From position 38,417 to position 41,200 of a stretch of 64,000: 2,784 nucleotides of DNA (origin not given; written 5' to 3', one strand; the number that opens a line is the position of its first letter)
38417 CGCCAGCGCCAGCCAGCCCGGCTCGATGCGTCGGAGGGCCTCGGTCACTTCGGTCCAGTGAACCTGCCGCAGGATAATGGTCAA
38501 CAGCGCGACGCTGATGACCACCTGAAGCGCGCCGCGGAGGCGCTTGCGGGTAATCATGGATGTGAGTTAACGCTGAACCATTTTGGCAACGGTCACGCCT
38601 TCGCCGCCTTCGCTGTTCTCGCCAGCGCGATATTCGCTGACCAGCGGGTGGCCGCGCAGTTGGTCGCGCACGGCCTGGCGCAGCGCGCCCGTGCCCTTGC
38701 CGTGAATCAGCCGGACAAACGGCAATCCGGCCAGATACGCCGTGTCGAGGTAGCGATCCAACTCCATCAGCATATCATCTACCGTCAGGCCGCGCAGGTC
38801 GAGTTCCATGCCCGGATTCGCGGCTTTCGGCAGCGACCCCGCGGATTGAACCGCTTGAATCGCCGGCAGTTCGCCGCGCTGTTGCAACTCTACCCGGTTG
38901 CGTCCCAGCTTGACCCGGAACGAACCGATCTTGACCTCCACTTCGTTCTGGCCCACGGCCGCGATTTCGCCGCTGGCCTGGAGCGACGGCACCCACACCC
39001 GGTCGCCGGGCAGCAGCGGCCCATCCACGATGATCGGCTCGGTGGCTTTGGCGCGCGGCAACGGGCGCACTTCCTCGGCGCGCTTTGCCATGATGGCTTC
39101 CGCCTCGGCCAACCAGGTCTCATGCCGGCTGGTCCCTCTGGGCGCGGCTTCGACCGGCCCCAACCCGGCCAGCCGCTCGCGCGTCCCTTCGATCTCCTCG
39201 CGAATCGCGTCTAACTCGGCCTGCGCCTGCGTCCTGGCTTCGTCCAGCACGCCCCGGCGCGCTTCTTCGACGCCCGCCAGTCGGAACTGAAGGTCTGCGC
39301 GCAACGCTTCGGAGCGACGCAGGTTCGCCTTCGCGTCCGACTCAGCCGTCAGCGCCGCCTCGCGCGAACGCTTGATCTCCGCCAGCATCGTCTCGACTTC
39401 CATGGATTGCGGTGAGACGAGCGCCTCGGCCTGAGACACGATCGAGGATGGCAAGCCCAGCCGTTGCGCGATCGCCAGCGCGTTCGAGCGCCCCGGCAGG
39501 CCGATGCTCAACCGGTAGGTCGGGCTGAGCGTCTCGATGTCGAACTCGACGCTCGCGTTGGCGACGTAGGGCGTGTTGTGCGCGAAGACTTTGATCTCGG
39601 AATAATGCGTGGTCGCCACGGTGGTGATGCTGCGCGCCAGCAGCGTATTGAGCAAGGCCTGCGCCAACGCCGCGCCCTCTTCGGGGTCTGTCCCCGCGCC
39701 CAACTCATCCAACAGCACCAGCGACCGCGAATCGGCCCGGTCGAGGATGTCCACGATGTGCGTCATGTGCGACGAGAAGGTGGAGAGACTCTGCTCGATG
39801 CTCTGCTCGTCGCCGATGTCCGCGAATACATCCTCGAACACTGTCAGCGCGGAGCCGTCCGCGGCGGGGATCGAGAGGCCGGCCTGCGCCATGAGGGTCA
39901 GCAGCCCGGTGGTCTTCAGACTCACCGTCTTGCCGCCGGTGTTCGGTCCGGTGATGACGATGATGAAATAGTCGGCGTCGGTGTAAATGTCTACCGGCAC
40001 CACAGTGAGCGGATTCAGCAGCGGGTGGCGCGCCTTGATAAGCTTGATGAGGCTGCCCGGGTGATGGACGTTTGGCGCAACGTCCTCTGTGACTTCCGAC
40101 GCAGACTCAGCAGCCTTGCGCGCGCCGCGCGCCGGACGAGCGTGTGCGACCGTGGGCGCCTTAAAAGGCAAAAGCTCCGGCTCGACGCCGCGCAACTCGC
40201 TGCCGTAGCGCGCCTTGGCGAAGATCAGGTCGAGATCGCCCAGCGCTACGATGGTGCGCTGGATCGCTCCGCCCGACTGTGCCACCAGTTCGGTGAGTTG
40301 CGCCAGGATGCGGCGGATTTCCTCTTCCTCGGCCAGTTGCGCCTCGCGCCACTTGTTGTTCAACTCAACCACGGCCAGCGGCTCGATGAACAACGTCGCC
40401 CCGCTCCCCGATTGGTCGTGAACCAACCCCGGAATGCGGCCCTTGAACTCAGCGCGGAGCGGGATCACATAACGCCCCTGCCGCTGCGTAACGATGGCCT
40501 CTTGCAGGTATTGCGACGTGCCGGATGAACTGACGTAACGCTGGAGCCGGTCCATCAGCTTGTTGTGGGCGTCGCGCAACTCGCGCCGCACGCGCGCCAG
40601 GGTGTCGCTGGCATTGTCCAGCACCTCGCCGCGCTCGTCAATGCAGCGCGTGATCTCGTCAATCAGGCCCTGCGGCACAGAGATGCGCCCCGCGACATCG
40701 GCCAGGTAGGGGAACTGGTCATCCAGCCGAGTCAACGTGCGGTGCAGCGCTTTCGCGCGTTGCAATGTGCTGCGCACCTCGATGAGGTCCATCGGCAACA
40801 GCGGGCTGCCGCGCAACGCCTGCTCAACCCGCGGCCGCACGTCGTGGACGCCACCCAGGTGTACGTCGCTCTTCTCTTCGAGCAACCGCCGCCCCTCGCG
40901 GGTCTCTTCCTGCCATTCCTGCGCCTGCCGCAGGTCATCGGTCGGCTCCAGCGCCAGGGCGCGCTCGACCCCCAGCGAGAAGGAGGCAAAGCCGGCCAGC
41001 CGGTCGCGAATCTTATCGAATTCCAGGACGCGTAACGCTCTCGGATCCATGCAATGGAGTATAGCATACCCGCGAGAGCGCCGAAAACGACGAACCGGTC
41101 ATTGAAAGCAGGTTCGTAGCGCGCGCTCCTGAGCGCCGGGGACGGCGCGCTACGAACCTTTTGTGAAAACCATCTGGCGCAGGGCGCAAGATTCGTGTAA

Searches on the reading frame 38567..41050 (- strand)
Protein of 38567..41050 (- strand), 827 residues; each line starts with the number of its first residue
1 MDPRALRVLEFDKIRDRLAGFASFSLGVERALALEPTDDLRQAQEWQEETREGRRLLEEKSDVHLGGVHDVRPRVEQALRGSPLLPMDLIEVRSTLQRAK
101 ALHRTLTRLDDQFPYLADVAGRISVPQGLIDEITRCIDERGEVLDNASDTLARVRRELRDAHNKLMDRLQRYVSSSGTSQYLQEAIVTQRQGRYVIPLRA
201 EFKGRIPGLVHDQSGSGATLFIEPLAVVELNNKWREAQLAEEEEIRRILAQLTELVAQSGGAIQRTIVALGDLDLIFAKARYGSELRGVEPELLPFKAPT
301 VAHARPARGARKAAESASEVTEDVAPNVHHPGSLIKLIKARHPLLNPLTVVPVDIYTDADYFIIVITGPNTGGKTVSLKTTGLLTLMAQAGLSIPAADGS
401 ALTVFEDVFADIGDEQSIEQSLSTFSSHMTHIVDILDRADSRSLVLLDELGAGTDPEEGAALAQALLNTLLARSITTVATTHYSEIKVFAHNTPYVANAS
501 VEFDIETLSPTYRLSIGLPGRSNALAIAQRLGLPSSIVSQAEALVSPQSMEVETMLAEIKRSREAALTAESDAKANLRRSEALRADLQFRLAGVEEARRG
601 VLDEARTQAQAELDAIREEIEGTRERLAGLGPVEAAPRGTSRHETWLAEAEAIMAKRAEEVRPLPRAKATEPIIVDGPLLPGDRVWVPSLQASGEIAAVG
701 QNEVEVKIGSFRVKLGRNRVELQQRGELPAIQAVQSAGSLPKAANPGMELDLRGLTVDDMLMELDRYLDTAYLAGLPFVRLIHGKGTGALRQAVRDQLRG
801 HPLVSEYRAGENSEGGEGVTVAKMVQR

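Call 14: search_protein_families(library=pfam, proteins=[window:38567-41050:-], max_evalue=0.01)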
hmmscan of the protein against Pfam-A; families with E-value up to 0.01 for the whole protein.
window:38567-41050:- (827 aa): 4 families
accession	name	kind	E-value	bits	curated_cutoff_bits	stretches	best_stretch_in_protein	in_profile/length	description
PF00488.27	MutS_V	-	6.8e-37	127.7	30.2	1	364-544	1-183/188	MutS domain V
PF01713.27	Smr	-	3.9e-24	85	25.7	1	750-823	1-75/77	Smr domain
PF20297.4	MSSS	-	2.3e-07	30.8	26.8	1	681-718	1-40/42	MutS2 and Smr-associated SH3 domain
PF13401.12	AAA_22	-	0.0045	17.7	27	0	363-450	7-93/130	AAA domain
